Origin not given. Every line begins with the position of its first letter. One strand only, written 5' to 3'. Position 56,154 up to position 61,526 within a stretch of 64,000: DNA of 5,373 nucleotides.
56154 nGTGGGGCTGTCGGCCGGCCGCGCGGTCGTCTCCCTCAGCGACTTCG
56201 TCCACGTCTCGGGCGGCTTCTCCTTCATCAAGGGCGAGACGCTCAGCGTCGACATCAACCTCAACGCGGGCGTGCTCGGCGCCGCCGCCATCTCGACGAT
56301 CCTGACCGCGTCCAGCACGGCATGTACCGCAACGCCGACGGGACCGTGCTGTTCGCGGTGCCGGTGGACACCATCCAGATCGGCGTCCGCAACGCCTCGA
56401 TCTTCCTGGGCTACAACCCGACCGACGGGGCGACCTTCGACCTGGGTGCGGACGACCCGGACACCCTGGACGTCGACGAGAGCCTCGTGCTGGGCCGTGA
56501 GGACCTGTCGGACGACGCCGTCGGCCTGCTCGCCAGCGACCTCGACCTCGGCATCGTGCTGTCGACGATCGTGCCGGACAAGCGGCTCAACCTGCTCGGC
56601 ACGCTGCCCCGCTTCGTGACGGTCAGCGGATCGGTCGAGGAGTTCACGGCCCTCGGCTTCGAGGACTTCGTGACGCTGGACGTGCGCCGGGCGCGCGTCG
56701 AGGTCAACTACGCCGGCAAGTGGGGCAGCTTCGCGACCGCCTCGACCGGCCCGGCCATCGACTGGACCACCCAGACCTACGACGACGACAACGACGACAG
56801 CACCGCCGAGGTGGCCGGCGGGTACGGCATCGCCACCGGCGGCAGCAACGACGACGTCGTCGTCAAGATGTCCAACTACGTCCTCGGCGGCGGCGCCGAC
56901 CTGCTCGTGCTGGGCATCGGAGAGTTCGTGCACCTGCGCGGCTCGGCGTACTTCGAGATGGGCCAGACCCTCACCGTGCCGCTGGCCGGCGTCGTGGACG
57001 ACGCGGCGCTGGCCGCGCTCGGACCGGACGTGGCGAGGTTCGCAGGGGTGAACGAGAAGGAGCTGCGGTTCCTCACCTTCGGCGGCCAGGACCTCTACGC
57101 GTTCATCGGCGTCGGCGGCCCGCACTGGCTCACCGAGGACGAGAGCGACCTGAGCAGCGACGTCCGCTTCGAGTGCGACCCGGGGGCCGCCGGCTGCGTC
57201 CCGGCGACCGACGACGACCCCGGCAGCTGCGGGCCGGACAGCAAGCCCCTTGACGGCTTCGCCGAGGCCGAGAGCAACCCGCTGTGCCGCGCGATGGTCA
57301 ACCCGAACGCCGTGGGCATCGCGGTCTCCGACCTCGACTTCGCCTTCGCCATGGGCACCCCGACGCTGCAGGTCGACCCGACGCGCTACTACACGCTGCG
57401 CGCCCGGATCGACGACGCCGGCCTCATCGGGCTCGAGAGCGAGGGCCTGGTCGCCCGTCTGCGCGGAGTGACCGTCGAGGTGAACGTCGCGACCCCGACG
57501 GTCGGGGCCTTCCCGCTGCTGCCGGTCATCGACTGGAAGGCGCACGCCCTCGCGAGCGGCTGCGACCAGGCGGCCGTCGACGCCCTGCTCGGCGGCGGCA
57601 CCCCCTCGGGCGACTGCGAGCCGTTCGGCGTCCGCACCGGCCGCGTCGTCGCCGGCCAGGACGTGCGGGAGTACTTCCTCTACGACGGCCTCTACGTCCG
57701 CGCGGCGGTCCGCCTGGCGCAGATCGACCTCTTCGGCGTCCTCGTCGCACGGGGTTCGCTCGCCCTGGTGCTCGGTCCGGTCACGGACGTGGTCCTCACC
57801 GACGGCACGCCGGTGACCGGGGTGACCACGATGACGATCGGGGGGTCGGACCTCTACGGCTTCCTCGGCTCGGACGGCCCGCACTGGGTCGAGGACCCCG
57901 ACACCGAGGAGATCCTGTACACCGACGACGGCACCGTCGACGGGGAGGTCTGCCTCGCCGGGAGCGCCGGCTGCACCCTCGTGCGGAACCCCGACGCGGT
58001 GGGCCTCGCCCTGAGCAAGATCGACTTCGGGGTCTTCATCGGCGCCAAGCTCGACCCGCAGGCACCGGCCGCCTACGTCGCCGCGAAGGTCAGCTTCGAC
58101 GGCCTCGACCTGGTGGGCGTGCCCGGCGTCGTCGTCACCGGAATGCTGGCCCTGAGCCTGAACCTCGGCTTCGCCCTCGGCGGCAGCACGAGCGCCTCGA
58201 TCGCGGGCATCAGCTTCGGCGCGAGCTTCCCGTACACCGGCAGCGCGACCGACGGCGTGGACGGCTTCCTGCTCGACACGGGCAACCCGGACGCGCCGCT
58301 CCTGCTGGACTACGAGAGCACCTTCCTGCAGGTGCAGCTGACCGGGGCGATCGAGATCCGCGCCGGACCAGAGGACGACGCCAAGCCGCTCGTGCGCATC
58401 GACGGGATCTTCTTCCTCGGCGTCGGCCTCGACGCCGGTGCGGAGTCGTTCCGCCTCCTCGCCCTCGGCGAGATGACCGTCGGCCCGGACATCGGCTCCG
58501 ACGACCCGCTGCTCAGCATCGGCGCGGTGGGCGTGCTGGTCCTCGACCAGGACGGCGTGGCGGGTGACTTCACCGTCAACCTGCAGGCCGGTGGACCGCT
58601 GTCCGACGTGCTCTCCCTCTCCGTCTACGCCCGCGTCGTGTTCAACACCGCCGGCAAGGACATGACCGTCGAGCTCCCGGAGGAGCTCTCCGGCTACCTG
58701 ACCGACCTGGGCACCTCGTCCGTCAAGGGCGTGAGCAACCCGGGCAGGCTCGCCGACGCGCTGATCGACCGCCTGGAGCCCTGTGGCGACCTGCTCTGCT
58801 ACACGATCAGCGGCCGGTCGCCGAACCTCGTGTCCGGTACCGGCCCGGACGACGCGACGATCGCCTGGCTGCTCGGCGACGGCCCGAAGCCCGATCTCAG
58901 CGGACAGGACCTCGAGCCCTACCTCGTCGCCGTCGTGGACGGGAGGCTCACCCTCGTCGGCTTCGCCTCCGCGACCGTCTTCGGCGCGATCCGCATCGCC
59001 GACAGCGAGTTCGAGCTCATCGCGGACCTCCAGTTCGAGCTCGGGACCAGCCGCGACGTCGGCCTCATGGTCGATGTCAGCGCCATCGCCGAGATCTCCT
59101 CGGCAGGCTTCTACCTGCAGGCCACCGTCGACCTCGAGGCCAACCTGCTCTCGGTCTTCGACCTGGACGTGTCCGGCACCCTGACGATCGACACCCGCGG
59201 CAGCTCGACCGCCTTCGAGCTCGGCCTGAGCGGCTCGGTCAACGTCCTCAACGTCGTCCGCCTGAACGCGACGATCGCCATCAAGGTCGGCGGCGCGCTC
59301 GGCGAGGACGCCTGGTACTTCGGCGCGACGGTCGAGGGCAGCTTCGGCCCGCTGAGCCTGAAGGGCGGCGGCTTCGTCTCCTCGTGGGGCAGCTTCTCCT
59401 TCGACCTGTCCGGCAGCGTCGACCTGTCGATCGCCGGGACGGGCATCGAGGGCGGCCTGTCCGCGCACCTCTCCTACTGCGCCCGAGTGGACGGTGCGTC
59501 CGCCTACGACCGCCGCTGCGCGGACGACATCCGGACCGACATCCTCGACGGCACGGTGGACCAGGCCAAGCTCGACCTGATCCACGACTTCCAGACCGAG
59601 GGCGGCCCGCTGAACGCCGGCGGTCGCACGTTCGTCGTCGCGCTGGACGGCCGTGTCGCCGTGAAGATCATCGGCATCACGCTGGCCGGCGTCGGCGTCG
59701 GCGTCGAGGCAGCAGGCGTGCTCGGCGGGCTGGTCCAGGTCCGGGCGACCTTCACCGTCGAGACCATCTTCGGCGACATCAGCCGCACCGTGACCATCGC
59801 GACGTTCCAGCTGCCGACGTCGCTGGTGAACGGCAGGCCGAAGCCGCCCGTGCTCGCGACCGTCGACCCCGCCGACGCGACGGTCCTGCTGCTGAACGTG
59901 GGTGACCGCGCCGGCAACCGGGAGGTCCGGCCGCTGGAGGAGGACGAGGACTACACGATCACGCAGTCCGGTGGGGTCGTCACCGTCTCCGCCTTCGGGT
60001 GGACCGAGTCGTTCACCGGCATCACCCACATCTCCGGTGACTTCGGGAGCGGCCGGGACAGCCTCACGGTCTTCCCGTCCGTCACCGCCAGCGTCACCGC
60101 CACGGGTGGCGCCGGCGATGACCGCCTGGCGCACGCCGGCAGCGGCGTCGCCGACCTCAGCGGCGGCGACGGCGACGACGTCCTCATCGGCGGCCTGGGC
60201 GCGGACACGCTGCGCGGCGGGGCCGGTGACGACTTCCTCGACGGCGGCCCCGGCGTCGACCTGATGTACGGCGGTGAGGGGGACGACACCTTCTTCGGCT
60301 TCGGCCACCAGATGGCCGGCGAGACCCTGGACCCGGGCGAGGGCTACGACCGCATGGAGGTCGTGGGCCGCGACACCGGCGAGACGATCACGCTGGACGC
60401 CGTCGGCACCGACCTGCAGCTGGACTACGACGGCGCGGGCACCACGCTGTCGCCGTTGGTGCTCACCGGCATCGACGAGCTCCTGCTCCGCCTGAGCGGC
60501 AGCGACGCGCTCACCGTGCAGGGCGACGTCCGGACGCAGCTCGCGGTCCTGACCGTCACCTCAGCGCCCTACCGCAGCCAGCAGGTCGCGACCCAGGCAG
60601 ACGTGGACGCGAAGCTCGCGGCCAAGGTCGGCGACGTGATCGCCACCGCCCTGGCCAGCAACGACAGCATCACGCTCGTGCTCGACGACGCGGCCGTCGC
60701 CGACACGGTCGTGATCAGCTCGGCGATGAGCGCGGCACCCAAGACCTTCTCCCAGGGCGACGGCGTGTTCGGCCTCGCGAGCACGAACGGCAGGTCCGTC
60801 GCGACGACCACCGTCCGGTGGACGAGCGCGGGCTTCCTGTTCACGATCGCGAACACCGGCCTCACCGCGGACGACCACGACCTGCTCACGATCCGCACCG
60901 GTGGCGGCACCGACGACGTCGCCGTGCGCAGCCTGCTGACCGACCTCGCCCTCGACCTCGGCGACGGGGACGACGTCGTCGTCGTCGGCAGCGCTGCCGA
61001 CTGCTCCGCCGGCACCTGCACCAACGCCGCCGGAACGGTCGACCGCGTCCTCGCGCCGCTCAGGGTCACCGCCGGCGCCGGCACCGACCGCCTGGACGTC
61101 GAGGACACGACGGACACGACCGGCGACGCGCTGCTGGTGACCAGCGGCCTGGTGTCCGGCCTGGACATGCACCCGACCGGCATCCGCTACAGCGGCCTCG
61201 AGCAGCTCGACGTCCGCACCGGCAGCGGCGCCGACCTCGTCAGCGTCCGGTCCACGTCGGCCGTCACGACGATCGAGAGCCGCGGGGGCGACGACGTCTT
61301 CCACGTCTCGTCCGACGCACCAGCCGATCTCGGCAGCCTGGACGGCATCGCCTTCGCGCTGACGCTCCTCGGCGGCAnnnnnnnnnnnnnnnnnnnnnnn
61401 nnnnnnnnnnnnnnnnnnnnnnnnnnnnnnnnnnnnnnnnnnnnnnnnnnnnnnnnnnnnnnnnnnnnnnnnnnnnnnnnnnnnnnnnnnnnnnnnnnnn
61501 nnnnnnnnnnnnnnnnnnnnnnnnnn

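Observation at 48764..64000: Giant (>15 kb, >5000 codon) exported protein gene of composite, largely unrecognised architecture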

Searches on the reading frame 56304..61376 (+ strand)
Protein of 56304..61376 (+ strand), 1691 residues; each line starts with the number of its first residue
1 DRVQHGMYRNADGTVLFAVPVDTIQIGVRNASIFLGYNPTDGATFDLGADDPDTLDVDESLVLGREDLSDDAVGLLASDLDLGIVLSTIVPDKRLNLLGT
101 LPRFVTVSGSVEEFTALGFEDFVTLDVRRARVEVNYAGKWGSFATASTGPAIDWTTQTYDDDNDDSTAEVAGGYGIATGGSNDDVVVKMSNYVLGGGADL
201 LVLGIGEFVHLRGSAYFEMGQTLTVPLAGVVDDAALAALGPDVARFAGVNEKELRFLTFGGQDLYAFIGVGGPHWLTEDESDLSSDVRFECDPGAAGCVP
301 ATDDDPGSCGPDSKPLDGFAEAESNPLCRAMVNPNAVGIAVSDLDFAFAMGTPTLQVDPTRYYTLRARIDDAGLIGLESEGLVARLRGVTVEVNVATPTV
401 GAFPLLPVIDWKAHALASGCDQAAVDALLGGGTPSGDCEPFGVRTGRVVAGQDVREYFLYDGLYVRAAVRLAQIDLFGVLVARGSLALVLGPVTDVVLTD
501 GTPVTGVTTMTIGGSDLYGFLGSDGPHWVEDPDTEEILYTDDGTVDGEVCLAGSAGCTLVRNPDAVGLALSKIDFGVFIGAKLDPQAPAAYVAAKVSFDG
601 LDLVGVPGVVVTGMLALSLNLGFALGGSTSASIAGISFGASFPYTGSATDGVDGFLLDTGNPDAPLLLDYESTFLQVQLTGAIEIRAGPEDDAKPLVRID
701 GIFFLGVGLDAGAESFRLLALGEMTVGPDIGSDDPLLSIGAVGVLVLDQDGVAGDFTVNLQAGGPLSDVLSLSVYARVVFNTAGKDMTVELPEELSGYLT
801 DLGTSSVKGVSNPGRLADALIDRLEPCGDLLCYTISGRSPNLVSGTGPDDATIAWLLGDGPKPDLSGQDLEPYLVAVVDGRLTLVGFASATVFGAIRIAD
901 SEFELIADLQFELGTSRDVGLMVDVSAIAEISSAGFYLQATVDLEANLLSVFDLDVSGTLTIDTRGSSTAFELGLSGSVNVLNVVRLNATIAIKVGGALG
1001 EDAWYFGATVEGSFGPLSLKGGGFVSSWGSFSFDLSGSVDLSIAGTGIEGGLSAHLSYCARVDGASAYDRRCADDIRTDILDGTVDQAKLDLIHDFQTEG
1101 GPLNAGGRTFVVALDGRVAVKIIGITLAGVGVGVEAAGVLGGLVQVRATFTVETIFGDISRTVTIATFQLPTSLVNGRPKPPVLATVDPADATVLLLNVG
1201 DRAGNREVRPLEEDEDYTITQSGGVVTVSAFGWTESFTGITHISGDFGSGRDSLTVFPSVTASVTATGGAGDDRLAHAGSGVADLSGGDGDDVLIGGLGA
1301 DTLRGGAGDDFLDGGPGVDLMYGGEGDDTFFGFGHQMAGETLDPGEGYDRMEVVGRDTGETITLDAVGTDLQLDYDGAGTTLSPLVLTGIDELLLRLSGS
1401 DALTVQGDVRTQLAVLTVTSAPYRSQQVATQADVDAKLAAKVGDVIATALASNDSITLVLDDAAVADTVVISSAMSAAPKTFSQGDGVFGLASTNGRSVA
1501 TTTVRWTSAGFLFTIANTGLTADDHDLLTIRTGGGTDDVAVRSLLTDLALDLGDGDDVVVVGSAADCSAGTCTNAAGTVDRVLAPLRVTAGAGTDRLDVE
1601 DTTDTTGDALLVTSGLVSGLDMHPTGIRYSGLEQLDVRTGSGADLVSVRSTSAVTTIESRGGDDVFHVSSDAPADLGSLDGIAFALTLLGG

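Call 10: search_protein_families(library=pfam, proteins=[window:56304-61376:+], max_evalue=0.01)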
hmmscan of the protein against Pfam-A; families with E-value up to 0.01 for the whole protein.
window:56304-61376:+ (1691 aa): 1 family
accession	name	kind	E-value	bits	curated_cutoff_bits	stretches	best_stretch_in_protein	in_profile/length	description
PF00353.25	HemolysinCabind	-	6.7e-14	52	23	3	1287-1320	2-35/36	RTX calcium-binding nonapeptide repeat (4 copies)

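Call 13: find_homologous_proteins(query=window:56304-61376:+, max_evalue=0.00001)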
Query window:56304-61376:+ (1691 aa): 62 proteins with E <= 0.00001 among 8000 candidates.
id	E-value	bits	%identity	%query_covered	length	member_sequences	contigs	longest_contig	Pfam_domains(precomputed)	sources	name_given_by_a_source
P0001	0.0e+0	3470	100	95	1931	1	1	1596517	PF00353.26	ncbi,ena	-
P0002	0.0e+0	1420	62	62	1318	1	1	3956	-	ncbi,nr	ncbi:MAG: hypothetical protein JWP82_3081, partial [Humibacillus sp.]|nr:hypothetical protein [Humib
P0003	6.8e-286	970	52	57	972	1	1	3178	-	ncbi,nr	ncbi:MAG: hypothetical protein R3324_02590, partial [Halobacteriales archaeon]|nr:hypothetical prote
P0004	3.3e-158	547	52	29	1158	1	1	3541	-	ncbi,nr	ncbi:MAG: hypothetical protein R3324_02030, partial [Halobacteriales archaeon]|nr:hypothetical prote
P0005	1.9e-75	272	30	37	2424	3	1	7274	PF13202.13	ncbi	ncbi:MAG: calcium-binding protein, partial [Pseudomonadales bacterium]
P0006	1.3e-63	233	43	6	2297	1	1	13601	PF00353.26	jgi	jgi:Ca2+-binding RTX toxin-like protein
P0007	1.9e-59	219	43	5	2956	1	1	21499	PF11494.14,PF00353.26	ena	-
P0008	8.8e-53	197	30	37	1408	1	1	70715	-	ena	-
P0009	4.0e-48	182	30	14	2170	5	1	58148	PF24096.3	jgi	-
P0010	1.5e-39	153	40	7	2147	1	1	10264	PF06594.18,PF22783.2,PF14252.12,PF00353.26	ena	-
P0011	4.9e-38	148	49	5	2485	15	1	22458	PF00756.27,PF06594.18,PF17963.8,PF17892.8,PF17803.8,PF22783.2,PF00353.26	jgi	-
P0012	1.2e-36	144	48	5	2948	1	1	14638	PF06594.18,PF00353.26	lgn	-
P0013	4.0e-35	139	47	5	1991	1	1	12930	PF06594.18,PF05345.19,PF00353.26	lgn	-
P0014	2.4e-33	133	53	4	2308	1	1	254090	PF06594.18,PF19092.7,PF07202.19,PF00353.26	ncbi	-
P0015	8.6e-33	131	39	8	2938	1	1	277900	PF06594.18,PF22783.2,PF00353.26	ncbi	ncbi:MAG: calcium-binding protein [Candidatus Thiodiazotropha sp.]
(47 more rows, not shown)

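Call 14: find_encoding_contigs(protein=P0001, flank=10000, max_places=3)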
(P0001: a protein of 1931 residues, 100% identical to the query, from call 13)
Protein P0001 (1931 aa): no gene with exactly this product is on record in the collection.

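Call 15: list_cluster_members(proteins=[P0001, P0002, P0003, P0008, P0009])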
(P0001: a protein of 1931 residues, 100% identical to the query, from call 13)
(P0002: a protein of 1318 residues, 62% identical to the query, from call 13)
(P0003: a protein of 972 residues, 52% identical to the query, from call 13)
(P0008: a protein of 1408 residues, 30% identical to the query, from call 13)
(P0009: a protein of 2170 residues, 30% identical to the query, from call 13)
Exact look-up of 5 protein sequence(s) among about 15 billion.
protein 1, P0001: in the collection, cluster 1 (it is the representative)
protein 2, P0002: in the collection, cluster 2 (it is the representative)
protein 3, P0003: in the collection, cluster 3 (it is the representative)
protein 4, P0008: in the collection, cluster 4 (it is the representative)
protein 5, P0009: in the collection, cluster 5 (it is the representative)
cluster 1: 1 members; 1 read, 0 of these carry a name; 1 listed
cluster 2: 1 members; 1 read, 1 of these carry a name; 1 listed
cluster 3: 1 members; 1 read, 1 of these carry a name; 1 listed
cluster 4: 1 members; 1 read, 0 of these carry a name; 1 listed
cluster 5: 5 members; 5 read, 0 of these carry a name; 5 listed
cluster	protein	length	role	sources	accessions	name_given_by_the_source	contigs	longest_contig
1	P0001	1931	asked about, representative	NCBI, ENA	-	-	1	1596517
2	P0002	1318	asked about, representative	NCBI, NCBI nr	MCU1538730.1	MAG: hypothetical protein JWP82_3081, partial [Humibacillus sp.] | hypothetical protein [Humibacillus sp.]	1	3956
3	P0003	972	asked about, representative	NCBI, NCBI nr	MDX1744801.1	MAG: hypothetical protein R3324_02590, partial [Halobacteriales archaeon] | hypothetical protein [Halobacteriales archaeon]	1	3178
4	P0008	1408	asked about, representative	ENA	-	-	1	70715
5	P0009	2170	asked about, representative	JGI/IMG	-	-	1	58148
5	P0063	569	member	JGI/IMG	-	-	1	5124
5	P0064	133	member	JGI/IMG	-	-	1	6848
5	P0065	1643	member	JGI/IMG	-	-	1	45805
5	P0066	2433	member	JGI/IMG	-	-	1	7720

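Call 43: search_protein_families(library=ncbifam, proteins=[window:56304-61376:+], max_evalue=0.01)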
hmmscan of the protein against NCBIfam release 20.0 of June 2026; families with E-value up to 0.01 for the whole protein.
window:56304-61376:+ (1691 aa): 5 families
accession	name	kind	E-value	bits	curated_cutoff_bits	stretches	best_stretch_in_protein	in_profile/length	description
NF033943.0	RTX_toxin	subfamily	1.4e-07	30.1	1000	1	1267-1372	727-840/930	RTX family hemolysin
NF035945.1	Zn_serralysin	subfamily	5.6e-07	29.1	500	1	1279-1331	316-368/462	serralysin family metalloprotease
NF033203.1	entero_EhxA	exception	8.2e-06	24.2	2000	1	1266-1335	750-828/997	enterohemolysin EhxA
NF053766.1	ZapA_metallo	exception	5.1e-05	22.5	940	1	1278-1331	335-388/483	ZapA family metalloprotease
NF050046.1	PueAB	exception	0.00022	19.8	670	1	1276-1330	363-417/616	polyurethane esterase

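Call 75: search_protein_families(library=pfam, proteins=[P0009], max_evalue=0.001)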
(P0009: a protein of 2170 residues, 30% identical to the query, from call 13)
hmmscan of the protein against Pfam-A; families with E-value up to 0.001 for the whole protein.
P0009 (2170 aa): 2 families
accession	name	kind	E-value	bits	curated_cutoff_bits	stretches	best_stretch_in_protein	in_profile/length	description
PF24096.1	DUF7379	-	9.7e-08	32.6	33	1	311-355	71-116/191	Domain of unknown function (DUF7379)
PF02089.21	Palm_thioest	-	2.8e-05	24.4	26.8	1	307-362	70-120/254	Palmitoyl protein thioesterase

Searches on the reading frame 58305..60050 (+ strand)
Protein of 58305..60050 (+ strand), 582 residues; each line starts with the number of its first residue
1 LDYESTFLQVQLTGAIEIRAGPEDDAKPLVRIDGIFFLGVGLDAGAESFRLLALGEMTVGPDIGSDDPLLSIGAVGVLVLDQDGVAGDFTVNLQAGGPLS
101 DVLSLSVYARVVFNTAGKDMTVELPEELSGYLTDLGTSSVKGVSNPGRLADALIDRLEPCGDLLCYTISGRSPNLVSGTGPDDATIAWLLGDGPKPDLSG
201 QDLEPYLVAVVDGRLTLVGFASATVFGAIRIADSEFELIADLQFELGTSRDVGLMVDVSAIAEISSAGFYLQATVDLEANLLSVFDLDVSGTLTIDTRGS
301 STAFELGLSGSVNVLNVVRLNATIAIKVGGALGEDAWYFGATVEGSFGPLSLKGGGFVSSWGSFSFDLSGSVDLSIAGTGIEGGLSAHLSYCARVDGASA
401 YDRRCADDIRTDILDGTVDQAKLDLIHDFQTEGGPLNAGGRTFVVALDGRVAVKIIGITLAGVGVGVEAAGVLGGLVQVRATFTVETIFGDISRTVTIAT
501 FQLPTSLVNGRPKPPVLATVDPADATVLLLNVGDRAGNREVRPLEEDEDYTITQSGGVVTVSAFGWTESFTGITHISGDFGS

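Call 55: search_solved_structures(query=window:58305-60050:+, max_evalue=1)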
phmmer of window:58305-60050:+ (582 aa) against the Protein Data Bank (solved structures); distinct sequences matched with E-value up to 1: 4.
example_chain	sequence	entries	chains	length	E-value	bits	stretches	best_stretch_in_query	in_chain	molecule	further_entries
2hl3_A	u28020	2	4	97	0.29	12.7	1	432-502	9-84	Dynactin-1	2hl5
2hkn_A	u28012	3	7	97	0.54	11.8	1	432-502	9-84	Dynactin-1 | Dynactin subunit 1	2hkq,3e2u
2m02_A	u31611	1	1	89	0.6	11.6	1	432-502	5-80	Dynactin subunit 1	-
1txq_A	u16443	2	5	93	0.64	11.5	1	432-502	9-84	Dynactin 1 | Dynactin-1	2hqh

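Call 59: search_protein_families(library=pfam, proteins=[window:58305-60050:+], max_evalue=10)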
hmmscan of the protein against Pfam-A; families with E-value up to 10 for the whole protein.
window:58305-60050:+ (582 aa): 1 family
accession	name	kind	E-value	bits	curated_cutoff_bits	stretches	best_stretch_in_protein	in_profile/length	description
PF00960.24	Neocarzinostat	-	1.4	9.4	25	1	365-432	6-72/110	Neocarzinostatin family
